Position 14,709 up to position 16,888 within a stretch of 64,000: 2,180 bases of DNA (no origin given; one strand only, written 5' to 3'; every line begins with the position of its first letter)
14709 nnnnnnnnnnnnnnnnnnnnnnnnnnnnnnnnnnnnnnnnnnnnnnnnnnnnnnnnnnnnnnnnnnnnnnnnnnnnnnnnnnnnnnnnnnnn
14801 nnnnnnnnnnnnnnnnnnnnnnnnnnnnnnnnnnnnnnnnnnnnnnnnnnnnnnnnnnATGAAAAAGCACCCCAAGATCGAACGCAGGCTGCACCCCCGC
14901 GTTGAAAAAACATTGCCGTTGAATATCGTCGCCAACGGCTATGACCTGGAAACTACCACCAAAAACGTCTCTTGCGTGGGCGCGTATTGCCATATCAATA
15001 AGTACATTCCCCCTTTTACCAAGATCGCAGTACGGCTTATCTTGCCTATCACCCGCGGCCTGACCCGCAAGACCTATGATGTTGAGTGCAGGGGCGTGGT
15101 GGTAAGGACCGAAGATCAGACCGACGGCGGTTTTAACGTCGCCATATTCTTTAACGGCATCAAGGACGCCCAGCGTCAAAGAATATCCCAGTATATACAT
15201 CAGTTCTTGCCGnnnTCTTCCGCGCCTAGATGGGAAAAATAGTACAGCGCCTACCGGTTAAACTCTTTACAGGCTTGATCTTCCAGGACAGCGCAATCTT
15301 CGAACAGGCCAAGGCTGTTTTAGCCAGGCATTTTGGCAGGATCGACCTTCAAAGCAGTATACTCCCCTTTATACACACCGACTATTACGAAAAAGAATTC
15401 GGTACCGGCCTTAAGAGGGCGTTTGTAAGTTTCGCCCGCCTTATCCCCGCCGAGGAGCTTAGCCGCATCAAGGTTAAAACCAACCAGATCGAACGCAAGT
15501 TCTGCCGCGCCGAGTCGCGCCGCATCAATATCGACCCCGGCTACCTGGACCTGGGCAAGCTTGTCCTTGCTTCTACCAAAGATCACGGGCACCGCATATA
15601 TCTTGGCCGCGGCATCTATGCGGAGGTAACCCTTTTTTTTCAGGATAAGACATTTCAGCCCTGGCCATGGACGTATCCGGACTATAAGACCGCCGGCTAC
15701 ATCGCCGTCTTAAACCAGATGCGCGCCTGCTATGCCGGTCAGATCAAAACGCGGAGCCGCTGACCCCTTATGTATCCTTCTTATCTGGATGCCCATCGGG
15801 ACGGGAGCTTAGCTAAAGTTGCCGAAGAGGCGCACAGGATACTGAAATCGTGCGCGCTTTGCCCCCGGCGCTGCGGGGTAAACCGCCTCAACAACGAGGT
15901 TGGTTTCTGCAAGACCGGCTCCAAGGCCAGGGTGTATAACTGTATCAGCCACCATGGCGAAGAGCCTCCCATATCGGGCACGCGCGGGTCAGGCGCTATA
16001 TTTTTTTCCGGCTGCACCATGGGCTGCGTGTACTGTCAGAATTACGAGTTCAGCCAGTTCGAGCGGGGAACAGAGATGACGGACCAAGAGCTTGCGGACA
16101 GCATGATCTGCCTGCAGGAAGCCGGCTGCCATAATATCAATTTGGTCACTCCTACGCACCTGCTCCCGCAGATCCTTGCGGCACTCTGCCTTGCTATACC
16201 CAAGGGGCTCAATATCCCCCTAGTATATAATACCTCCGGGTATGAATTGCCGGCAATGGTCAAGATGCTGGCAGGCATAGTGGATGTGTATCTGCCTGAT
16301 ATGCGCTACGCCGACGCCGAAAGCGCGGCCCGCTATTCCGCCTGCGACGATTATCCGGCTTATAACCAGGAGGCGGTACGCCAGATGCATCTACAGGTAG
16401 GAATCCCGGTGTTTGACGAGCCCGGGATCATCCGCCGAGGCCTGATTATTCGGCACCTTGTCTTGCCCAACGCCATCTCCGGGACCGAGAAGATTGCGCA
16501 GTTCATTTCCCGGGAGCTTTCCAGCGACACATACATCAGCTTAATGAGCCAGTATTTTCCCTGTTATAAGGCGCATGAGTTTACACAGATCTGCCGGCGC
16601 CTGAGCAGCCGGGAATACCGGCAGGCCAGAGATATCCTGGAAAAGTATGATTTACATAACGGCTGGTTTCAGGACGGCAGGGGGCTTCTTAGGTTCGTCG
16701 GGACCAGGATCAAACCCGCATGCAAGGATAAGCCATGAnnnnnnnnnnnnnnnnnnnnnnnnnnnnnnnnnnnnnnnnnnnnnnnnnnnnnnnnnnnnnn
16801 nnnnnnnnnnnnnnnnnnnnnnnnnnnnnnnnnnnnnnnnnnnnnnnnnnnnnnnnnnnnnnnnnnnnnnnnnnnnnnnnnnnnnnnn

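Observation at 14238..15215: Unannotated YacG-like zinc-ribbon micro-ORF translationally coupled between two PilZ genes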

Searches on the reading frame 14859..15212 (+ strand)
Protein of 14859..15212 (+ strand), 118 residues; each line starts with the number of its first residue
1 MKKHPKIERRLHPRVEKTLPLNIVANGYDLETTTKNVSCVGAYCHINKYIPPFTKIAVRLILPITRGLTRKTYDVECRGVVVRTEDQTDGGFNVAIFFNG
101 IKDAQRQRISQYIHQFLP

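Call 3: search_protein_families(library=pfam, proteins=[window:14859-15212:+], max_evalue=1)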
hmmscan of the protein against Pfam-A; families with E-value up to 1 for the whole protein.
seq(118 aa): 1 family
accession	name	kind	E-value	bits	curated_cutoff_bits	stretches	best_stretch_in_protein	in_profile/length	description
PF07238.19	PilZ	-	2e-10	41.4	22.5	1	8-114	1-101/102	PilZ domain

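Call 13: search_protein_families(library=ncbifam, proteins=[window:14859-15212:+], max_evalue=0.1)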
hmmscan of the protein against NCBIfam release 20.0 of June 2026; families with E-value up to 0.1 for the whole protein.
seq(118 aa): 1 family
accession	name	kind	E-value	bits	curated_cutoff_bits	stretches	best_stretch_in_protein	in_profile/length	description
TIGR02266.1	gmx_TIGR02266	paralog_domain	0.0014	18.8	68.7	1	14-113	1-95/96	TIGR02266 family protein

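Call 37: search_solved_structures(query=window:14859-15212:+, max_evalue=1)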
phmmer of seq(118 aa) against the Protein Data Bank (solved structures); distinct sequences matched with E-value up to 1: 3.
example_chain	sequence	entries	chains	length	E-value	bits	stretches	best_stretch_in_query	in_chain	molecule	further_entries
2p3e_A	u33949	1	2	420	0.24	14.5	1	24-77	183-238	Diaminopimelate decarboxylase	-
6dqx_A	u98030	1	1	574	0.33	14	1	37-109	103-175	Ribonucleoside-diphosphate reductase, alpha chain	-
2bjo_A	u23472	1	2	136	0.79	12.8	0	73-113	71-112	ORGANIC HYDROPEROXIDE RESISTANCE PROTEIN OHRB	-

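Call 46: find_homologous_proteins(query=window:14859-15212:+, max_evalue=0.001)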
Query seq(118 aa) (118 aa): 395 proteins with E <= 0.001 among 396 candidates; the best 120 are listed.
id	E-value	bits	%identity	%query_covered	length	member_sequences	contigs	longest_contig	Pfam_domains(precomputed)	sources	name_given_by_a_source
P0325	1.3e-74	265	100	100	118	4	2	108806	PF07238.20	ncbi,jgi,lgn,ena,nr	ncbi:MAG TPA: PilZ domain-containing protein [Patescibacteria group bacterium]|nr:PilZ domain-contai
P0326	3.3e-55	203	75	100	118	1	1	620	PF07238.20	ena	-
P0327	8.4e-50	185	66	100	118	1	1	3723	PF07238.20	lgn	-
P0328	1.1e-49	185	72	100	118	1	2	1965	PF07238.20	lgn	-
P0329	3.5e-49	183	68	100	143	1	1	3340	PF07238.20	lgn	-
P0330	5.7e-49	183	68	100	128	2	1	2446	PF07238.20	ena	-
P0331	7.4e-49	182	66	100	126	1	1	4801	PF07238.20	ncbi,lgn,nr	ncbi:MAG: PilZ domain-containing protein [Candidatus Omnitrophica bacterium]|nr:PilZ domain-containi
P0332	1.1e-48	182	65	100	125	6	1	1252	PF07238.20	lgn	-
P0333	2.3e-48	181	68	100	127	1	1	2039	PF07238.20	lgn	-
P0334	3.0e-48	180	69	100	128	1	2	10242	PF07238.20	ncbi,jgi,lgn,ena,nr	ncbi:MAG: PilZ domain-containing protein [Candidatus Omnitrophica bacterium]|nr:PilZ domain-containi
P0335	3.2e-48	180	66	100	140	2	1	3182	PF07238.20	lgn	-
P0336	3.6e-48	180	68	100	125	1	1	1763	PF07238.20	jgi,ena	-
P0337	4.7e-48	180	68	100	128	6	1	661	PF07238.20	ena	-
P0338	4.8e-48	180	68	100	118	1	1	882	PF07238.20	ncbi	-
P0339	5.6e-48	179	67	100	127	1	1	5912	PF07238.20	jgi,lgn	jgi:hypothetical protein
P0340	5.8e-48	179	67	100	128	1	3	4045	PF07238.20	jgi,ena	jgi:hypothetical protein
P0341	7.1e-48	179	69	100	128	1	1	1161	PF07238.20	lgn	-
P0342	8.7e-48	179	69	94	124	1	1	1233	PF07238.20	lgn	-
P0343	9.4e-48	179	68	99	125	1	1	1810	PF07238.20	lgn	-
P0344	9.4e-48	179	69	100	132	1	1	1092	PF07238.20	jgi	jgi:hypothetical protein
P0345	1.2e-47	178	68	99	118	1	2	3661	PF07238.20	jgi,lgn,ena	-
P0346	1.2e-47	178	67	100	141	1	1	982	PF07238.20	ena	-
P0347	1.3e-47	178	69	100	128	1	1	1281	PF07238.20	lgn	-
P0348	1.3e-47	178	66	100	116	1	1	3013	PF07238.20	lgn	-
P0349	1.3e-47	178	67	99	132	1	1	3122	PF07238.20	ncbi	-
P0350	3.0e-47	177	68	100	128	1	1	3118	PF07238.20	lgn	-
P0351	3.2e-47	177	67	100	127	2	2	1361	PF07238.20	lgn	-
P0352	4.0e-47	177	67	100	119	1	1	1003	PF07238.20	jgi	-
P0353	5.6e-47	176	64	100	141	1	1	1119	PF07238.20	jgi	jgi:hypothetical protein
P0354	5.7e-47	176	63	100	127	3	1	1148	PF07238.20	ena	-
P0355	6.5e-47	176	65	100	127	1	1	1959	PF07238.20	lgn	-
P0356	7.0e-47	176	68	99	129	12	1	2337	PF07238.20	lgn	-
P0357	8.4e-47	176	64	100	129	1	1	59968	PF07238.20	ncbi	ncbi:MAG: PilZ domain-containing protein [Candidatus Omnitrophota bacterium]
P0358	8.7e-47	176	67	100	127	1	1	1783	PF07238.20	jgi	jgi:c-di-GMP-binding flagellar brake protein YcgR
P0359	1.3e-46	175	66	100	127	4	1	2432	PF07238.20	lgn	-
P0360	1.3e-46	175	68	94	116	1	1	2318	PF07238.20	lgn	-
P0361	1.9e-46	175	67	100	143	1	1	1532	PF07238.20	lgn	-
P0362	1.9e-46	175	67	100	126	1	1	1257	PF07238.20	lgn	-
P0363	2.0e-46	174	62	99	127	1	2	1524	PF07238.20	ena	-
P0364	2.0e-46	174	64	99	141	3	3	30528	PF07238.20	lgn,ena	-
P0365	2.4e-46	174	65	100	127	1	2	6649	PF07238.20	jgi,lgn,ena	jgi:hypothetical protein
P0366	2.4e-46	174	65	100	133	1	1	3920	PF07238.20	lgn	-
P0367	2.9e-46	174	64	100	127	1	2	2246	PF07238.20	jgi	jgi:hypothetical protein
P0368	3.4e-46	174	64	100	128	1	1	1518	PF07238.20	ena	-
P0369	3.4e-46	174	63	100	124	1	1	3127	PF07238.20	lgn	-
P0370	3.4e-46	174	64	100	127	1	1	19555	PF07238.20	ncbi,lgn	-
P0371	3.6e-46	174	64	100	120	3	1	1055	PF07238.20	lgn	-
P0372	4.3e-46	173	66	100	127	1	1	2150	PF07238.20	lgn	-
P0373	4.5e-46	173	65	100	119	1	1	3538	PF07238.20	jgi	jgi:c-di-GMP-binding flagellar brake protein YcgR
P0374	5.7e-46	173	62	98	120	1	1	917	PF07238.20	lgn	-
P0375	6.3e-46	173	67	96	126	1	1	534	PF07238.20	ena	-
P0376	6.3e-46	173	64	100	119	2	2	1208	PF07238.20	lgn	-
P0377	6.5e-46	173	63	100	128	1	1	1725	PF07238.20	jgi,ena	-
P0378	7.3e-46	173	64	100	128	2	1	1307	PF07238.20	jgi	-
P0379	7.4e-46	173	64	94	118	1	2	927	PF07238.20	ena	-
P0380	7.5e-46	173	65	96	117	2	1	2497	PF07238.20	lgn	-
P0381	7.7e-46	173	64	100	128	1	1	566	PF07238.20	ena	-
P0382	8.1e-46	172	63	100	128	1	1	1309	PF07238.20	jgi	jgi:c-di-GMP-binding flagellar brake protein YcgR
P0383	9.3e-46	172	66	100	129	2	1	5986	PF07238.20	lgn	-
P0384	1.1e-45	172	66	100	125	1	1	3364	PF07238.20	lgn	-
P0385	1.1e-45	172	65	96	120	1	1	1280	PF07238.20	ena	-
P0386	1.2e-45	172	66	100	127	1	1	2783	PF07238.20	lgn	-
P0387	1.3e-45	172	63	98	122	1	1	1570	PF07238.20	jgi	jgi:c-di-GMP-binding flagellar brake protein YcgR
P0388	1.3e-45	172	64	99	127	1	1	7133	PF07238.20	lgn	-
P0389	1.3e-45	172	65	96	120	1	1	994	PF07238.20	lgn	-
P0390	1.4e-45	172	66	99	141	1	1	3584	PF07238.20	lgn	-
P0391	1.6e-45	172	66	98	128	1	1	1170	PF07238.20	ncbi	-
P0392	1.7e-45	171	64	100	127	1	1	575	PF07238.20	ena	-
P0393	1.7e-45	171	64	100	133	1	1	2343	PF07238.20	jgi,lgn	-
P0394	1.7e-45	171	62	100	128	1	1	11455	PF07238.20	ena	-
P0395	1.8e-45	171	66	98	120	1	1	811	PF07238.20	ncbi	-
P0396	1.8e-45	171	66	96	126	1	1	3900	PF07238.20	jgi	-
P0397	2.0e-45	171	66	98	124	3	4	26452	PF07238.20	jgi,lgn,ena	-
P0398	2.4e-45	171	63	98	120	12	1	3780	PF07238.20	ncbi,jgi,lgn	jgi:c-di-GMP-binding flagellar brake protein YcgR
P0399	2.5e-45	171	67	100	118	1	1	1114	PF07238.20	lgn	-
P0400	2.6e-45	171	66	94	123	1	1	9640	PF07238.20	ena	-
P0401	2.7e-45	171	66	100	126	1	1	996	PF07238.20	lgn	-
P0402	2.8e-45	171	66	96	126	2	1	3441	PF07238.20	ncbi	-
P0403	3.2e-45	171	64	100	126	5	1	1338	PF07238.20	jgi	jgi:hypothetical protein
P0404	3.4e-45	170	63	100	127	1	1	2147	PF07238.20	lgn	-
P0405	3.5e-45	170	63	98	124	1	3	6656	PF07238.20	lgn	-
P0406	3.8e-45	170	64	100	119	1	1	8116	PF07238.20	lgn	-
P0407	4.9e-45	170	66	100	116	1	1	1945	PF07238.20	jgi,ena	-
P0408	6.1e-45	170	66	100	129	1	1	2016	PF07238.20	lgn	-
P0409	7.0e-45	169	62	100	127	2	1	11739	PF07238.20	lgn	-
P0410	8.1e-45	169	66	99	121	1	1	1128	PF07238.20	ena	-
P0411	8.3e-45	169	64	97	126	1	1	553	PF07238.20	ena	-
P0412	8.5e-45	169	63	99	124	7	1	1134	PF07238.20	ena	-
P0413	8.9e-45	169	66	94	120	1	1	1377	PF07238.20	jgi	jgi:c-di-GMP-binding flagellar brake protein YcgR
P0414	9.2e-45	169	64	100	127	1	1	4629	PF07238.20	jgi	jgi:hypothetical protein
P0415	1.0e-44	169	64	98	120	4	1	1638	PF07238.20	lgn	-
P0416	1.0e-44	169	64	100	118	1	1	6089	PF07238.20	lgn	-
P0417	1.0e-44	169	62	96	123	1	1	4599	PF07238.20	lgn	-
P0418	1.1e-44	169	62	100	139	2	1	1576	PF07238.20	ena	-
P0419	1.2e-44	169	66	94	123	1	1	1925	PF07238.20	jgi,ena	-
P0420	1.2e-44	169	65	98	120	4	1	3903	PF07238.20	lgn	-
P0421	1.2e-44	169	62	100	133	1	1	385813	PF07238.20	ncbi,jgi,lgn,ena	ncbi:MAG: PilZ domain-containing protein [Candidatus Omnitrophota bacterium]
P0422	1.2e-44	169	63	100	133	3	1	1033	PF07238.20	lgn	-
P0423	1.3e-44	169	66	96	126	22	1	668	PF07238.20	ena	-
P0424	1.3e-44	169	62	98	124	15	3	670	PF07238.20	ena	-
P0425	1.3e-44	169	61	100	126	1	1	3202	PF07238.20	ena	-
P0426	1.3e-44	169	64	100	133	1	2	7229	PF07238.20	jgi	jgi:hypothetical protein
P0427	1.5e-44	168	67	96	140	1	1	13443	PF07238.20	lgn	-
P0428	1.7e-44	168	63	100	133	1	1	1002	PF07238.20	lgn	-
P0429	2.1e-44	168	60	99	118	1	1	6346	PF07238.20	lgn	-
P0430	2.1e-44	168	63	99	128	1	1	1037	PF07238.20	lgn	-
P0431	2.3e-44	168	63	99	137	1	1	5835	PF07238.20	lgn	-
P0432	2.3e-44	168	65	100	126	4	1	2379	PF07238.20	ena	-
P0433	2.6e-44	168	62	100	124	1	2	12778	PF07238.20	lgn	-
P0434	2.6e-44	168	65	99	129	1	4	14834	PF07238.20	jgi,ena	jgi:c-di-GMP-binding flagellar brake protein YcgR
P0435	2.8e-44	168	64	100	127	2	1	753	PF07238.20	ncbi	-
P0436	2.8e-44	168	66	94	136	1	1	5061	PF07238.20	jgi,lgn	-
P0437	3.2e-44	167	66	99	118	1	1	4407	PF07238.20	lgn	-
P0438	3.4e-44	167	64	91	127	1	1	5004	PF07238.20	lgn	-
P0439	3.4e-44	167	62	100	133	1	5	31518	PF07238.20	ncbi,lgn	-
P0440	3.7e-44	167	64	99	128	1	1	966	PF07238.20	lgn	-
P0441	3.9e-44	167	65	94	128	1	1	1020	PF07238.20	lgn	-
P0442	4.0e-44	167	60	100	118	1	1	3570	PF07238.20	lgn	-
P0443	4.6e-44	167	62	98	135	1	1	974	PF07238.20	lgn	-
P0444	5.7e-44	167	64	93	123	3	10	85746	PF07238.20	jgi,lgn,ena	jgi:hypothetical protein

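Call 66: predict_structure(alignment_id=A4)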
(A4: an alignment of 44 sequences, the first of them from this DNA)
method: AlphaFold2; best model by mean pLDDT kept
length: 118 residues; sequences in the alignment: 44
mean_pLDDT: 82.3   pTM: 0.68
mean pLDDT of the five models: 82.3, 79.9, 73.8, 69.2, 68.5
residues with pLDDT >= 90: 5; 70-90: 101; 50-70: 9; < 50: 3
segments of 3 or more residues with pLDDT < 50: 1-3
pLDDT, mean of each block of 10 residues (from residue 1): 53 75 80 85 87 87 85 88 86 87 90 85
secondary structure, 60 per line:
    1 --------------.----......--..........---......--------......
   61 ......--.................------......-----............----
elements in order: E20-25 E28-37 E41-46 E55-66 E69-85 E92-97 H103-114

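Call 69: fold_search(model_id=the predicted structure, library=pdb)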
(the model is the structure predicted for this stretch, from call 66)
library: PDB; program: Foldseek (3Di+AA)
matches with E <= 10: 540; with E <= 0.001: 21
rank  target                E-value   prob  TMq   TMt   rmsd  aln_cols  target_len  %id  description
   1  5vx6_A                1.6e-05  1.00  0.76  0.45   2.5       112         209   19  Structure of Bacillus subtilis Inhibitor of motility (MotI/DgrA) (released 2017-11-22)
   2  5vx6_B                4.3e-05  1.00  0.71  0.42   3.2       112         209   16  Structure of Bacillus subtilis Inhibitor of motility (MotI/DgrA) (released 2017-11-22)
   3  4xrn_C                5.1e-05  1.00  0.72  0.78   2.9       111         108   17  Pilz domain with c-di-gmp of a protein from Pseudomonas aeruginosa (released 2016-02-03)
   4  4rt0_C                5.3e-05  1.00  0.72  0.78   2.7       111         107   16  Structure of the Alg44 PilZ domain from Pseudomonas aeruginosa PAO1 in complex with c-di-GMP (released 2015-04-08)
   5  5ej1_A                1.5e-04  1.00  0.62  0.12   4.2       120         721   14  Pre-translocation state of bacterial cellulose synthase (released 2016-03-30)
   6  5y4r_D                1.7e-04  1.00  0.60  0.60   4.6       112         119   17  Structure of a methyltransferase complex (released 2017-11-29)
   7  4rt0_A                1.7e-04  1.00  0.61  0.65   3.4       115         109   19  Structure of the Alg44 PilZ domain from Pseudomonas aeruginosa PAO1 in complex with c-di-GMP (released 2015-04-08)
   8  4rt1_A                2.4e-04  1.00  0.69  0.75   3.0       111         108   16  Structure of the Alg44 PilZ domain (R95A mutant) from Pseudomonas aeruginosa PAO1 in complex with c-di-GMP (released 2015-04-08)
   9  4rt0_B                2.4e-04  1.00  0.64  0.69   3.8       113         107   18  Structure of the Alg44 PilZ domain from Pseudomonas aeruginosa PAO1 in complex with c-di-GMP (released 2015-04-08)
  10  5xly_B                2.4e-04  1.00  0.61  0.59   4.9       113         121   17  Crystal structure of CheR1 in complex with c-di-GMP-bound MapZ (released 2017-08-23)
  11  4rt1_B                2.9e-04  1.00  0.72  0.78   2.9       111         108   16  Structure of the Alg44 PilZ domain (R95A mutant) from Pseudomonas aeruginosa PAO1 in complex with c-di-GMP (released 2015-04-08)
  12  5y4r_C                3.4e-04  1.00  0.62  0.62   4.3       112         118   19  Structure of a methyltransferase complex (released 2017-11-29)
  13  4xrn_D                4.0e-04  1.00  0.61  0.67   3.6       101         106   16  Pilz domain with c-di-gmp of a protein from Pseudomonas aeruginosa (released 2016-02-03)
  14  4xrn_B                4.7e-04  1.00  0.65  0.73   2.9       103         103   16  Pilz domain with c-di-gmp of a protein from Pseudomonas aeruginosa (released 2016-02-03)
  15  9fnn_A                5.3e-04  1.00  0.60  0.10   3.9       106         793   24  Cryo-EM structure of the c-di-GMP-saturated 'crown'less Bcs macrocomplex for cellulose secretion in E. coli (released 2024-10-16)
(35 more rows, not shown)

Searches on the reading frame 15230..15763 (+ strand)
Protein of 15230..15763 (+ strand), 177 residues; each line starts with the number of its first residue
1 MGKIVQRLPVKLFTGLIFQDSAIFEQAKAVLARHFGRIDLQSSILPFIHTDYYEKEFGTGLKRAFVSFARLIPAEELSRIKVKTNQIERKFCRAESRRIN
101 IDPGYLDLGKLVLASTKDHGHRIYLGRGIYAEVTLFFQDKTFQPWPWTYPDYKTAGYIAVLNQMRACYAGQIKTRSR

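Call 3: search_protein_families(library=pfam, proteins=[window:15230-15763:+], max_evalue=1)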
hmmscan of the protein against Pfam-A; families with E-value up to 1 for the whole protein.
window:15230-15763:+ (177 aa): 2 families
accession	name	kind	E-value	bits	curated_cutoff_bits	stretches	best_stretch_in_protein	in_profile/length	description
PF14385.11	DUF4416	-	4.2e-62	209.3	27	1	9-168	2-162/162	Domain of unknown function (DUF4416)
PF17575.7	DUF5479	-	0.15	13.1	27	1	59-94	43-80/101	Family of unknown function (DUF5479)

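Call 13: search_protein_families(library=ncbifam, proteins=[window:15230-15763:+], max_evalue=0.1)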
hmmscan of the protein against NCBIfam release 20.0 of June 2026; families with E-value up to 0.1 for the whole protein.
window:15230-15763:+ (177 aa): 0 families

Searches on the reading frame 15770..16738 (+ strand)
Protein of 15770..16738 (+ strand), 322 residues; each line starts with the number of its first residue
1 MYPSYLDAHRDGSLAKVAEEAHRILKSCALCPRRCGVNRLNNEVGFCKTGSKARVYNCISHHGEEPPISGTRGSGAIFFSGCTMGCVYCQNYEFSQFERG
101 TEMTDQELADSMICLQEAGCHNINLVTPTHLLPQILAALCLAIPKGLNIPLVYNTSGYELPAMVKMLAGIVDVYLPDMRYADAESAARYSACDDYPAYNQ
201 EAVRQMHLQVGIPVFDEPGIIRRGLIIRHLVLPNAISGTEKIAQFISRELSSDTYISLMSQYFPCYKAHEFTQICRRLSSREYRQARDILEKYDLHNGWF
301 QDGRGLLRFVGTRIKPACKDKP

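Call 3: search_protein_families(library=pfam, proteins=[window:15770-16738:+], max_evalue=1)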
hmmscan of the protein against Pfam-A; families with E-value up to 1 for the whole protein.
window:15770-16738:+ (322 aa): 2 families
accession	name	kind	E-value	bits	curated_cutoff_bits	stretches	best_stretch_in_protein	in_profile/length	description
PF04055.27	Radical_SAM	-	9.8e-10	39.3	29.5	1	77-169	2-99/166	Radical SAM superfamily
PF13353.11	Fer4_12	-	1.2e-05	26.1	22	1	75-126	8-59/137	4Fe-4S single cluster domain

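Call 13: search_protein_families(library=ncbifam, proteins=[window:15770-16738:+], max_evalue=0.1)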
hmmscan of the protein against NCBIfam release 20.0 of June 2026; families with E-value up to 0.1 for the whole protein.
window:15770-16738:+ (322 aa): 12 families
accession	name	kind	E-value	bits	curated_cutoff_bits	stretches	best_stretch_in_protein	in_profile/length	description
NF043069.1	T4HPD_activ_SAM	equivalog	4.5e-06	26.2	425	1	76-127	21-72/299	trans-4-hydroxy-L-proline dehydratase activase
TIGR02495.1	NrdG2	equivalog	2e-05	24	131.15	1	76-111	20-55/193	anaerobic ribonucleoside-triphosphate reductase activating protein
TIGR04395.1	cutC_activ_rSAM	equivalog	8.4e-05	22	360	0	145-188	155-198/309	choline TMA-lyase-activating enzyme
TIGR02493.1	PFLA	equivalog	0.00015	21.2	231.75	1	77-117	20-60/235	pyruvate formate-lyase-activating protein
TIGR02494.1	PFLE_PFLC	subfamily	0.00083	18.7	174.35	1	76-104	18-46/293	glycyl-radical enzyme activating protein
NF008356.0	PRK11145.1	equivalog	0.0011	18.3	375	1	77-114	25-62/246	pyruvate formate lyase 1-activating protein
TIGR04337.1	AmmeMemoSam_rS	hypoth_equivalog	0.0025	16.7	220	1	27-122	13-120/349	AmmeMemoRadiSam system radical SAM enzyme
TIGR02491.1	NrdG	equivalog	0.0072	16.3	126.1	1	75-118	18-61/154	anaerobic ribonucleoside-triphosphate reductase activating protein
NF033719.1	ind_deCO2_activ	equivalog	0.014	14.7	425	0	76-124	20-68/302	indoleacetate decarboxylase activase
TIGR02826.1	RNR_activ_nrdG3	equivalog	0.025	14.4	151.7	1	76-112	19-55/148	anaerobic ribonucleoside-triphosphate reductase activating protein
TIGR03963.1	rSAM_QueE_Clost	equivalog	0.033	13.9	260.1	1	77-144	24-89/219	putative 7-carboxy-7-deazaguanine synthase QueE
NF008335.0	PRK11121.1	equivalog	0.05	13.3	199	1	70-113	16-56/154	anaerobic ribonucleoside-triphosphate reductase-activating protein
